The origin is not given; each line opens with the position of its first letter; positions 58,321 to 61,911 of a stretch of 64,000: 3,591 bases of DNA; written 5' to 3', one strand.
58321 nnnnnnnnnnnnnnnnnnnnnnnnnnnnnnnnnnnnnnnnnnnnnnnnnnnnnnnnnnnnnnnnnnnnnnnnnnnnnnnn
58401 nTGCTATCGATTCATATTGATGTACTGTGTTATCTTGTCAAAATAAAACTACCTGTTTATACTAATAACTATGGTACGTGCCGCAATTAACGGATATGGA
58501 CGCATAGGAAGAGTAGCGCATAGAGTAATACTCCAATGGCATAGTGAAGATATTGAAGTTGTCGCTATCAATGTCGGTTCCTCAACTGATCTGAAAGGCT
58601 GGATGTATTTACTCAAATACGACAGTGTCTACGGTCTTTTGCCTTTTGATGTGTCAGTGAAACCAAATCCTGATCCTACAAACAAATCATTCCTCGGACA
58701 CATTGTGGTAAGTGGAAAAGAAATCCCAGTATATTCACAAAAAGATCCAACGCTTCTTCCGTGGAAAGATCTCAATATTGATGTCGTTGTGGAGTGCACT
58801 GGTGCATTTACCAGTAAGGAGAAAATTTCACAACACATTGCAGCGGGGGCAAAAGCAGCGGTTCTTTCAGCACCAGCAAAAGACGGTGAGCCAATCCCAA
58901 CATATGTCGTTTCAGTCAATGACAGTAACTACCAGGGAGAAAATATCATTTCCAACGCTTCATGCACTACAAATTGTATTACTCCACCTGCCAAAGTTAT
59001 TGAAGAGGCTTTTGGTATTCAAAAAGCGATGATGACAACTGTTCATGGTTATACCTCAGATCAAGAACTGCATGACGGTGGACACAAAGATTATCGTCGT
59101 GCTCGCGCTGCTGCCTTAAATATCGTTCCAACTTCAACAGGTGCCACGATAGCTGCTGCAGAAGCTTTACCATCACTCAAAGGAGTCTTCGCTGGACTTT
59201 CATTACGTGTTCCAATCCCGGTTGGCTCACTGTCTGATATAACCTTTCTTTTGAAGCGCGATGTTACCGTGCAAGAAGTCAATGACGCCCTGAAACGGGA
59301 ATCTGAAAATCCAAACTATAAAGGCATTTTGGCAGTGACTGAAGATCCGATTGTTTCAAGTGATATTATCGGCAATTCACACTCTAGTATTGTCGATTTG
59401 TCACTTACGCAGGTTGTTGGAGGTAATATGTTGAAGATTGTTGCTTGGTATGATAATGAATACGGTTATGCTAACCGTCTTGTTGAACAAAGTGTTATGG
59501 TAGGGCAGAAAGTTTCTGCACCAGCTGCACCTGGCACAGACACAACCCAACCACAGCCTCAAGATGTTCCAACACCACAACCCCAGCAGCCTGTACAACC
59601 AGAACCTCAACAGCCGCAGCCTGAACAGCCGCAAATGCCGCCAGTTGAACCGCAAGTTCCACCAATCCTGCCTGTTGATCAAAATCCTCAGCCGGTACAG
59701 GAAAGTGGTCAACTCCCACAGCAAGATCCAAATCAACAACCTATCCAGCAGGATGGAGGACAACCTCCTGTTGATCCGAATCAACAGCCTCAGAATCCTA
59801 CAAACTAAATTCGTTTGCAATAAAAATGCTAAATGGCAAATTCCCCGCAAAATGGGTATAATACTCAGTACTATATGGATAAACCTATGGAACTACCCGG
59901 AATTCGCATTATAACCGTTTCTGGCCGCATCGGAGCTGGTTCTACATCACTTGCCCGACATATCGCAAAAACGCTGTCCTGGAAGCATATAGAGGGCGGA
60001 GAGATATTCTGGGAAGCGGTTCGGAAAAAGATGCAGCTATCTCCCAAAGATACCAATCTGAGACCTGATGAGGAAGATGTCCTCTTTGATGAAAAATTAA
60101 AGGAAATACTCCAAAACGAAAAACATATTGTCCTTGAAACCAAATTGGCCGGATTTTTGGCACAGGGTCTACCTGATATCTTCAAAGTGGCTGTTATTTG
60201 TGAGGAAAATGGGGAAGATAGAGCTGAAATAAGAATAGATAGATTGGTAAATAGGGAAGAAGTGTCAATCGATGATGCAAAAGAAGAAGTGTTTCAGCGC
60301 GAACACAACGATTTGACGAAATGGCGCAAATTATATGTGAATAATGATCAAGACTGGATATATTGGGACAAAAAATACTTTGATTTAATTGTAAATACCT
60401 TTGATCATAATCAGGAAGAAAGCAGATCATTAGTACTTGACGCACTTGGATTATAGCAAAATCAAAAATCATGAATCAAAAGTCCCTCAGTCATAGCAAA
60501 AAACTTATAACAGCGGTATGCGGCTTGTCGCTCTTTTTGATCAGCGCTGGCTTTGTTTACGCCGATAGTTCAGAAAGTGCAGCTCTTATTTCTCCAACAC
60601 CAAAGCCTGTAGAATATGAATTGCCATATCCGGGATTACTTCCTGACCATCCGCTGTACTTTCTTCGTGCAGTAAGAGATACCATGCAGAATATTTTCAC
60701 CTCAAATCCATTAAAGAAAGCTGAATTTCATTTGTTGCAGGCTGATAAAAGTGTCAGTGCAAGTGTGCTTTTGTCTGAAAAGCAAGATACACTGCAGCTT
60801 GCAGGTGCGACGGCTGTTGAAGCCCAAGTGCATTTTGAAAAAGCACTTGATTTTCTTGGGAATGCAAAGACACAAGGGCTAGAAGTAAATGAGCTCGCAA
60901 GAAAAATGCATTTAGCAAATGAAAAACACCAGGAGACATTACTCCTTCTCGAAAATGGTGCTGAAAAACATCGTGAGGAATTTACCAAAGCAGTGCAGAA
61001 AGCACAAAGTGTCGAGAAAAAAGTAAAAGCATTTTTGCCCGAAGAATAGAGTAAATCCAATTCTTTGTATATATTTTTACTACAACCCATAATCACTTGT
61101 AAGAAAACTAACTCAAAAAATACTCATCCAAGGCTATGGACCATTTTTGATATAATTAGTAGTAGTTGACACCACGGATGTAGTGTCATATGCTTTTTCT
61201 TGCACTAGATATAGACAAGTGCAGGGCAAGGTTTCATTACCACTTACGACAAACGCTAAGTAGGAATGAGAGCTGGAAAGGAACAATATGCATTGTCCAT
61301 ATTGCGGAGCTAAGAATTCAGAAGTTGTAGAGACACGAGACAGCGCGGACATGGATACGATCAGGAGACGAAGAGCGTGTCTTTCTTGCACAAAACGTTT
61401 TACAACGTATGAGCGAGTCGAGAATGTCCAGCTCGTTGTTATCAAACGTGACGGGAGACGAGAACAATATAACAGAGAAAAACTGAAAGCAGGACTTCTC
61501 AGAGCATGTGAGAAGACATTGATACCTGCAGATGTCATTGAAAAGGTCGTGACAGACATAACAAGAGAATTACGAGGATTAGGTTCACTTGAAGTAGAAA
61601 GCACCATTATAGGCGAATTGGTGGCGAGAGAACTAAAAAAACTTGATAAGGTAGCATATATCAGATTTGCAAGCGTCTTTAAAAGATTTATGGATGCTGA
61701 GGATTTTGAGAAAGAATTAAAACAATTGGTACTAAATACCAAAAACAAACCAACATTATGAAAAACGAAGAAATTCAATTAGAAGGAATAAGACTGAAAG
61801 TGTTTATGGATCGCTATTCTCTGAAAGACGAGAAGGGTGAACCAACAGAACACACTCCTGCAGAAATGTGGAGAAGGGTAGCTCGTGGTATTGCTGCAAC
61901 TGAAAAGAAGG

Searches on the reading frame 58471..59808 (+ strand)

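Call 90: search_protein_families(library=pfam, proteins=[window:58471-59808:+], max_evalue=0.00001)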
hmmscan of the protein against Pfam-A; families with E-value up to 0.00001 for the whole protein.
window:58471-59808:+ (445 aa): 2 families
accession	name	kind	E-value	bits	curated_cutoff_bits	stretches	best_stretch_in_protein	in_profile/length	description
PF02800.25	Gp_dh_C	-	7.6e-55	185.3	24.4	1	170-327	1-158/158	Glyceraldehyde 3-phosphate dehydrogenase, C-terminal domain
PF00044.30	Gp_dh_N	-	3.4e-29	101.5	31.7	1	3-116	2-101/101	Glyceraldehyde 3-phosphate dehydrogenase, NAD binding domain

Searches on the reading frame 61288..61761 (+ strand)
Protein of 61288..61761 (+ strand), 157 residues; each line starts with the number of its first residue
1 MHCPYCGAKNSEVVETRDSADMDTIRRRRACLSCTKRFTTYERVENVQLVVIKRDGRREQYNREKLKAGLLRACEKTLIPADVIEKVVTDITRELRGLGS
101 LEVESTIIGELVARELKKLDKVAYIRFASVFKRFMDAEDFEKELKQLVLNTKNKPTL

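Call 90: search_protein_families(library=pfam, proteins=[window:61288-61761:+], max_evalue=0.00001)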
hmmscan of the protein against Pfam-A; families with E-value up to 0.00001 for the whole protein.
window:61288-61761:+ (157 aa): 2 families
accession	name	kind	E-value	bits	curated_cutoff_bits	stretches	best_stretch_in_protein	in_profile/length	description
PF22811.2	Zn_ribbon_NrdR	-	1.1e-18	67.3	27.2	1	1-42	1-42/42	Transcriptional repressor NrdR-like, N-terminal domain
PF03477.21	ATP-cone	-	1.7e-17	64.1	25.8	1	50-134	2-85/88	ATP cone domain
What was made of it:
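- On NrdR: The genuine NrdR of the window is at 61288-61761 (call 90).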
